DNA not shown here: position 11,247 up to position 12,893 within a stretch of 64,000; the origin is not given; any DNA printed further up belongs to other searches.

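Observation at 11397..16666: Orphan two-gene cluster: DUF3326-like protein translationally coupled to a single-module C-A-T-TE NRPS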

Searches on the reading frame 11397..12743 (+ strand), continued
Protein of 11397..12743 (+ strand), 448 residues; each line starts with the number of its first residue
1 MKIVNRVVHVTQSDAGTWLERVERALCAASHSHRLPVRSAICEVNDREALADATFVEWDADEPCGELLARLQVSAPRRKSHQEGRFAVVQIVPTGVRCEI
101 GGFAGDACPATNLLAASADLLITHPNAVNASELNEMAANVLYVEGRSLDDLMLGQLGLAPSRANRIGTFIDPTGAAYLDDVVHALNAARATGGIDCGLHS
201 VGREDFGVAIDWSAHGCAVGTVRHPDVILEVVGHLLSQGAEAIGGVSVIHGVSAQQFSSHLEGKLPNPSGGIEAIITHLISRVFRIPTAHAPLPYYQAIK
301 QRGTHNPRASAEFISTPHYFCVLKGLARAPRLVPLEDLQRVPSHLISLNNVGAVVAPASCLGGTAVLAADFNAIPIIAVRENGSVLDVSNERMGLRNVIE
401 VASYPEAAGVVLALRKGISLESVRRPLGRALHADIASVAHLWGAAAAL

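Call 73: search_solved_structures(query=L026:9356-11125:+, max_evalue=1e-10)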
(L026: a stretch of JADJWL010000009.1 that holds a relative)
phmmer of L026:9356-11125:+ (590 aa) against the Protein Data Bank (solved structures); distinct sequences matched with E-value up to 1e-10: 208 (the best 60 are shown).
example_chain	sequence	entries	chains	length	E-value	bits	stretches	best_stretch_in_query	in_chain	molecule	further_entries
5ie0_A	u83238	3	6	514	4.9e-119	401.5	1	8-488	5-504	Oxalate--CoA ligase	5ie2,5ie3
6qjz_A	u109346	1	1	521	1e-112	380.7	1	147-487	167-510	oxalyl CoA-synthetase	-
8aff_A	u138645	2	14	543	5.5e-111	375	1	150-494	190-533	Oxalate--CoA ligase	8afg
8atd_C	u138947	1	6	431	1.9e-80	274.1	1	150-397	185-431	Oxalate--CoA ligase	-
6mfz_A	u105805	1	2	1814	1.3e-71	245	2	34-577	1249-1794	Linear gramicidin synthase subunit A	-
9be3_A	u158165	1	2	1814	1.3e-71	245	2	34-577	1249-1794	Linear gramicidin synthase subunit A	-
9meh_A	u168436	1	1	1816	1.3e-71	244.9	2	34-577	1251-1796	Linear gramicidin synthase subunit A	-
9be4_A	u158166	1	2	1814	5.3e-71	243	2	34-577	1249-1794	Linear gramicidin synthase subunit A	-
8weu_A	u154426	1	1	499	7.7e-63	216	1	23-484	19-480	Fatty-acyl-CoA synthase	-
8wev_A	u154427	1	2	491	9.4e-63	215.7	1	23-484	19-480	Feruloyl-CoA Synthetase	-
4gxq_A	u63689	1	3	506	5.4e-60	206.6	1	24-488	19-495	Malonyl CoA synthetase, Benzoate-CoA ligase Chimeric protein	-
6mfy_A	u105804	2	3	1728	1.5e-58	201.8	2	23-577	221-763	Linear gramicidin synthase subunit A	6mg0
4fuq_A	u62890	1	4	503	5.6e-58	199.9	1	24-490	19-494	Malonyl CoA synthetase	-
3r44_A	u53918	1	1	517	1.2e-57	198.8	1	34-486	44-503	fatty acyl CoA synthetase FADD13 (FATTY-ACYL-CoA SYNTHETASE)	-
4gxr_A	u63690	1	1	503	1.3e-57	198.8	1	24-488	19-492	Malonyl CoA synthetase, Benzoate-CoA ligase Chimeric protein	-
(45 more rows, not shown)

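Call 74: search_protein_families(library=ncbifam, proteins=[L022:1441-4431:-, L022:4716-5663:+, L022:9533-10354:-, L022:10453-12342:-, L026:9356-11125:+, L042:9209-11062:-, L048:9373-14529:+], max_evalue=0.00001)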
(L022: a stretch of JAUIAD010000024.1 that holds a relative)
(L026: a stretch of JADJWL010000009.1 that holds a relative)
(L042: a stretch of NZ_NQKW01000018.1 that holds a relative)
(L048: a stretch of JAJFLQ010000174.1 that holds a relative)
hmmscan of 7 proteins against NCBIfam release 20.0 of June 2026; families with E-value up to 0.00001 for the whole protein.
L022:1441-4431:- (996 aa): 102 families (the best 25 are shown)
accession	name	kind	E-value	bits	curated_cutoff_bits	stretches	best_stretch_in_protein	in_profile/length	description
NF047350.1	aureusi_NRPS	equivalog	2.4e-154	515.6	2500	2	179-796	1574-2166/2373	aureusimine non-ribosomal peptide synthetase AusA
NF038078.1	NRPS_MxcG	equivalog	7.1e-144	480.8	2300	1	14-927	449-1361/1442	myxochelin non-ribosomal peptide synthetase MxcG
NF004282.0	PRK05691.1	subfamily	7.3e-128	427.2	4090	1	16-613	2183-2778/4334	non-ribosomal peptide synthase/polyketide synthase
TIGR01733.1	AA-adenyl-dom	subfamily_domain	5.6e-121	404.2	317.4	1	48-459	1-409/409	amino acid adenylation domain-containing protein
TIGR03443.1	alpha_am_amid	equivalog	4.6e-115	385.4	1030.1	3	183-789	421-1113/1390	L-aminoadipate-semialdehyde dehydrogenase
NF041803.1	NRPS_SolG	exception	5.3e-115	385.2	2200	1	22-581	562-1127/1163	solanimycin non-ribosomal peptide synthetase SolG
NF003417.0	PRK04813.1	subfamily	1.4e-83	281.2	476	1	25-526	7-501/505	D-alanine--poly(phosphoribitol) ligase subunit DltA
NF007605.2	PRK10252.1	equivalog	4.8e-80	269.5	2400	1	20-608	453-1039/1292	enterobactin non-ribosomal peptide synthetase EntF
TIGR01734.1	D-ala-DACP-lig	equivalog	2.1e-78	264.1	559.85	1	26-526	5-500/504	D-alanine--poly(phosphoribitol) ligase subunit DltA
TIGR01746.1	Thioester-redct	subfamily_domain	9.4e-72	242.3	213.35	1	653-949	1-311/371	thioester reductase domain-containing protein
TIGR03098.1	ligase_PEP_1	hypoth_equivalog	4.8e-65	220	592.35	1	23-524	2-514/517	acyl-CoA ligase (AMP-forming), exosortase A system-associated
NF004837.0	PRK06187.1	subfamily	5.8e-60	203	476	1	18-524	5-518/531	long-chain-fatty-acid--CoA ligase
NF052269.1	Staph_lig_FadD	equivalog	4.3e-53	180.4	650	1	42-527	23-492/499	long-chain-fatty-acid--CoA ligase FadD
NF041592.1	carboxyl_red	equivalog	4.6e-44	150.4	1300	2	569-832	669-972/1160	carboxylic acid reductase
NF006181.0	PRK08314.1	subfamily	2.7e-38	131.5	705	2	173-524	200-550/563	long-chain-fatty-acid--CoA ligase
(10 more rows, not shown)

L022:4716-5663:+ (315 aa): 0 families

L022:9533-10354:- (273 aa): 0 families

L022:10453-12342:- (629 aa): 28 families (the best 25 are shown)
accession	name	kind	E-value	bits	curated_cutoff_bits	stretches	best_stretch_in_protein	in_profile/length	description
NF045675.1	PhdiestaseDibA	equivalog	1e-124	417.2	980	1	196-622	194-621/623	phosphodiesterase DibA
NF008467.0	PRK11359.1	equivalog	1.1e-109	367.6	857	1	66-622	284-788/800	oxygen-sensing cyclic-di-GMP phosphodiesterase DosP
NF007474.0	PRK10060.1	equivalog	1.2e-99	334.4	782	1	189-622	222-650/663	cyclic di-GMP phosphodiesterase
NF053781.1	cdiGMPphdstlr2612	equivalog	2.5e-95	320.3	1600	1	194-625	829-1264/1268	Tlr1612 family c-di-GMP phosphodiesterase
NF052458.1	PhdiestGepA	equivalog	2.4e-90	303.9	1200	1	202-621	422-836/840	phosphodiesterase GepA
NF008807.1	PRK11829.1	equivalog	1.7e-76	257.8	733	1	208-624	245-660/670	biofilm formation regulator HmsP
NF007298.0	PRK09776.1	equivalog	4.8e-66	223.4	1135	1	200-623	679-1103/1111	diguanylate cyclase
NF007423.1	PRK09966.1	equivalog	3.8e-45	154.4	325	1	196-356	230-390/390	diguanylate cyclase DgcN/YfiN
NF045673.1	c-di-GMPRcptLapD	equivalog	3e-44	151.4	1020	1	185-617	216-645/647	cyclic di-GMP receptor LapD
NF007839.0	PRK10551.1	equivalog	1.4e-43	149.2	461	1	377-626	261-510/518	cyclic di-GMP phosphodiesterase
NF052596.1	RR_EAL_PvrR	equivalog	3e-43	148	580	1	378-624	141-387/398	response regulator cyclic di-GMP phosphodiesterase PvrR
TIGR00254.1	GGDEF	domain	4.2e-42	143.7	37.4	1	201-363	1-164/168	diguanylate cyclase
NF051473.1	DigCycDgcsShew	equivalog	2.8e-40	138.5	400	1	176-363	106-288/291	diguanylate cyclase DgcS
NF007135.0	PRK09581.1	equivalog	2.8e-38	131.9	474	1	202-361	289-450/457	PleD family two-component system response regulator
NF008281.1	PRK11059.1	equivalog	4.6e-34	117.7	663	1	199-617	215-630/633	RNase E specificity factor CsrD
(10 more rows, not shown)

L026:9356-11125:+ (590 aa): 106 families (the best 25 are shown)
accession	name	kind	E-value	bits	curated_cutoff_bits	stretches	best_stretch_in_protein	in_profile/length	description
NF004511.1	PRK05852.1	equivalog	3.1e-121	405.5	650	1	28-484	21-494/505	FadD7 family fatty acid--CoA ligase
NF004837.0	PRK06187.1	subfamily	1.5e-99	333.7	476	2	147-487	168-515/531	long-chain-fatty-acid--CoA ligase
NF004114.0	PRK05605.1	equivalog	3e-83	280.1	766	2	139-487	211-562/575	long-chain-fatty-acid--CoA ligase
NF005702.0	PRK07514.1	subfamily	1.6e-80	270.9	558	1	14-487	10-493/506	malonyl-CoA synthase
NF005714.0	PRK07529.1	subfamily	2.5e-77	260.7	632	2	146-489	215-571/640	acyl-CoA synthetase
NF002966.0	PRK03640.1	equivalog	4.7e-73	246.4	556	1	30-489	24-475/483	o-succinylbenzoate--CoA ligase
NF005858.0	PRK07787.1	subfamily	1.1e-72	244.9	575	1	29-487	22-465/471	acyl-CoA synthetase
NF006182.0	PRK08316.1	subfamily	5.2e-72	243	663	1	7-484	11-507/523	fatty acyl-CoA synthetase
NF052269.1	Staph_lig_FadD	equivalog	4.2e-71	239.8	650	1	32-490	26-489/499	long-chain-fatty-acid--CoA ligase FadD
NF005801.1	PRK07656.1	equivalog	1.4e-70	238.4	657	1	8-484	2-493/500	FadD3 family acyl-CoA ligase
NF006181.0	PRK08314.1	subfamily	2.5e-69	234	705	2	147-484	202-544/563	long-chain-fatty-acid--CoA ligase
NF052580.1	Str24CoAsynCasG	equivalog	2.8e-69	233.9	750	1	20-487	53-543/548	steroid-24-oyl-CoA synthetase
NF009233.0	PRK12583.1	subfamily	9.3e-69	232.3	832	2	153-488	205-544/558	fatty acid CoA ligase family protein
NF004758.0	PRK06087.1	equivalog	1.1e-67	228.7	736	2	149-491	188-532/548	medium-chain fatty-acid--CoA ligase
NF005220.0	PRK06710.1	equivalog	1.4e-67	228.1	1116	2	147-487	204-546/563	long-chain-fatty-acid--CoA ligase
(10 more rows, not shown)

L042:9209-11062:- (617 aa): 14 families
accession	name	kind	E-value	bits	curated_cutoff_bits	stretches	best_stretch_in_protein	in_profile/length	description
NF010623.0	PRK14016.1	subfamily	2.4e-70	237.8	877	1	122-522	110-504/871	cyanophycin synthetase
TIGR02068.2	cya_phycin_syn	equivalog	1.1e-66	225.5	850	1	123-503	110-487/862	cyanophycin synthetase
TIGR03103.1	trio_acet_GNAT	equivalog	5e-37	127.7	569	1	185-473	249-523/547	N-acetylglutaminylglutamine synthetase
NF002688.0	PRK02471.1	equivalog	1e-26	93.6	425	1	184-471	439-726/756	bifunctional glutamate--cysteine ligase GshA/glutathione synthetase GshB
TIGR01435.1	glu_cys_lig_rel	equivalog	1.2e-15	56.8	656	1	197-469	432-692/719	bifunctional glutamate--cysteine ligase/glutathione synthetase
TIGR00768.1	rimK_fam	subfamily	1.9e-15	57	143.4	1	224-338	78-193/276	RimK family alpha-L-glutamate ligase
NF002563.0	PRK02186.1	subfamily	1.6e-09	36.6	625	1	228-327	102-197/890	argininosuccinate lyase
NF002378.0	PRK01372.1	subfamily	1.4e-08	33.8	243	1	227-337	94-198/305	D-alanine--D-alanine ligase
TIGR02144.1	LysX_arch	equivalog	3.4e-08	32.9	275.6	1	228-339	82-194/281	lysine biosynthesis protein LysX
NF009402.0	PRK12767.1-1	equivalog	8.6e-08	31.4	218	1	228-323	110-200/329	carbamoyl phosphate synthase-like protein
NF000091.3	D_ala_D_ser_VanG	exception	4.4e-06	25.8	495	1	228-321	130-221/344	D-alanine--D-serine ligase VanG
TIGR01205.1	D_ala_D_alaTIGR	subfamily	5.1e-06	25.7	245.65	1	227-333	100-206/318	D-alanine--D-alanine ligase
NF009405.0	PRK12767.1-4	equivalog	5.8e-06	25.5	390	1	228-338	107-208/320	carbamoyl phosphate synthase-like protein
NF007764.0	PRK10446.1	equivalog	6e-06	25.8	331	0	216-351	82-214/300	30S ribosomal protein S6--L-glutamate ligase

L048:9373-14529:+ (1718 aa): 105 families (the best 25 are shown)
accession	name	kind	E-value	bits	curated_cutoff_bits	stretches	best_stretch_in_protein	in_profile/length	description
NF004282.0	PRK05691.1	subfamily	0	1319.6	4090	2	19-1050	1123-2136/4334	non-ribosomal peptide synthase/polyketide synthase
NF041803.1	NRPS_SolG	exception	1.6e-296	986.4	2200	2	29-619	563-1154/1163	solanimycin non-ribosomal peptide synthetase SolG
NF047350.1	aureusi_NRPS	equivalog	5.5e-289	962.2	2500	2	24-1346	410-1667/2373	aureusimine non-ribosomal peptide synthetase AusA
NF038078.1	NRPS_MxcG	equivalog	1.5e-235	784.7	2300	2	643-1701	4-1050/1442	myxochelin non-ribosomal peptide synthetase MxcG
TIGR01733.1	AA-adenyl-dom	subfamily_domain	1.2e-234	778.5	317.4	2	60-467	1-408/409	amino acid adenylation domain-containing protein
NF007605.2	PRK10252.1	equivalog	4.4e-213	710.2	2400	2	21-626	448-1047/1292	enterobactin non-ribosomal peptide synthetase EntF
TIGR03443.1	alpha_am_amid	equivalog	9.4e-181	603.1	1030.1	4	837-1698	2-923/1390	L-aminoadipate-semialdehyde dehydrogenase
NF003417.0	PRK04813.1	subfamily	6.1e-161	536.4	476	2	56-533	26-499/505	D-alanine--poly(phosphoribitol) ligase subunit DltA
TIGR01734.1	D-ala-DACP-lig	equivalog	1.4e-148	495.6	559.85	2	55-533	22-498/504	D-alanine--poly(phosphoribitol) ligase subunit DltA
NF004837.0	PRK06187.1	subfamily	9.2e-122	407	476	2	26-533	7-518/531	long-chain-fatty-acid--CoA ligase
TIGR03098.1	ligase_PEP_1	hypoth_equivalog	1.9e-116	389.6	592.35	2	28-533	1-514/517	acyl-CoA ligase (AMP-forming), exosortase A system-associated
NF004511.1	PRK05852.1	equivalog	1.3e-90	304.4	650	2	1103-1605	2-500/505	FadD7 family fatty acid--CoA ligase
NF052269.1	Staph_lig_FadD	equivalog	3.4e-87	292.9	650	2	36-533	9-489/499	long-chain-fatty-acid--CoA ligase FadD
TIGR01923.1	menE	equivalog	2.3e-76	257.4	330.15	2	60-533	1-442/442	o-succinylbenzoate--CoA ligase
NF006181.0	PRK08314.1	subfamily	2.3e-75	253.9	705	3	156-537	184-554/563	long-chain-fatty-acid--CoA ligase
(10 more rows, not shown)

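Call 75: search_protein_families(library=pfam, proteins=[P0145, P0204, P0160, P0220, P0191, P0214, P0188, P0181, P0242, P0151], max_evalue=0.001)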
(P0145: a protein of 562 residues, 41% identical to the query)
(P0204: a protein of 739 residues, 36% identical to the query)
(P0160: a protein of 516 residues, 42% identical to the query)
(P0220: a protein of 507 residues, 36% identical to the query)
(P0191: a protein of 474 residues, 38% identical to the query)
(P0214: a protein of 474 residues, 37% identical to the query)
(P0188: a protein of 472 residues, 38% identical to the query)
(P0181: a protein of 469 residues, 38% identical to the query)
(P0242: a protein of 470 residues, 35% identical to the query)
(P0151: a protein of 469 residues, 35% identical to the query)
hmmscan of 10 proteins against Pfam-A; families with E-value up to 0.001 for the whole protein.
P0145 (562 aa): 2 families
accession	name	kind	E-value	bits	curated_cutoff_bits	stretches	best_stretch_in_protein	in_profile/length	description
PF11805.13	DUF3326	-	2.9e-88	296.6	25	1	215-548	2-336/337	Protein of unknown function (DUF3326)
PF02675.21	AdoMet_dc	-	2.4e-13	50.8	25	1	10-124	2-106/107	S-adenosylmethionine decarboxylase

P0204 (739 aa): 1 family
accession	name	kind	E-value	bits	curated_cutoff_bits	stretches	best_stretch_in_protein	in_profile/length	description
PF11805.13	DUF3326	-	7.5e-88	295.2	25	1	84-420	2-336/337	Protein of unknown function (DUF3326)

P0160 (516 aa): 1 family
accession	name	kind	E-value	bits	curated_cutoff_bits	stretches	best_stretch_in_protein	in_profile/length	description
PF11805.13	DUF3326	-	5.7e-106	354.8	25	2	20-190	2-173/337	Protein of unknown function (DUF3326)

P0220 (507 aa): 1 family
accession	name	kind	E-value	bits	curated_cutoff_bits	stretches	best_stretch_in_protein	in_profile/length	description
PF11805.13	DUF3326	-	2.4e-154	513.8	25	1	105-442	1-336/337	Protein of unknown function (DUF3326)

P0191 (474 aa): 1 family
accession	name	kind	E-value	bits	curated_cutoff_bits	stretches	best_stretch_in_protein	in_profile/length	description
PF11805.13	DUF3326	-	3.6e-70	237.1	25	1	93-422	3-328/337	Protein of unknown function (DUF3326)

P0214 (474 aa): 1 family
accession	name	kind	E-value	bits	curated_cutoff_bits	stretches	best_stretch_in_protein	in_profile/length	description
PF11805.13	DUF3326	-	6.6e-70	236.2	25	1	90-430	4-329/337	Protein of unknown function (DUF3326)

P0188 (472 aa): 1 family
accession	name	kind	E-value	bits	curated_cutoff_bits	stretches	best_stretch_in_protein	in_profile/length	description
PF11805.13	DUF3326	-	2.8e-75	253.9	25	1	90-421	5-323/337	Protein of unknown function (DUF3326)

P0181 (469 aa): 1 family
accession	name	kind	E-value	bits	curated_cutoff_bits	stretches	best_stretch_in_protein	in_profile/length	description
PF11805.13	DUF3326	-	9.8e-77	258.7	25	1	83-419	2-325/337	Protein of unknown function (DUF3326)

P0242 (470 aa): 1 family
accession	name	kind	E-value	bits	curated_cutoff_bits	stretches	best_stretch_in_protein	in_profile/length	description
PF11805.13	DUF3326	-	1.6e-154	514.4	25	1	101-439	1-337/337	Protein of unknown function (DUF3326)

P0151 (469 aa): 1 family
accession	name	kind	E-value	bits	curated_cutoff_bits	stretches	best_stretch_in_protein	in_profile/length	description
PF11805.13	DUF3326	-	1.2e-72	245.2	25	1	90-432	2-337/337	Protein of unknown function (DUF3326)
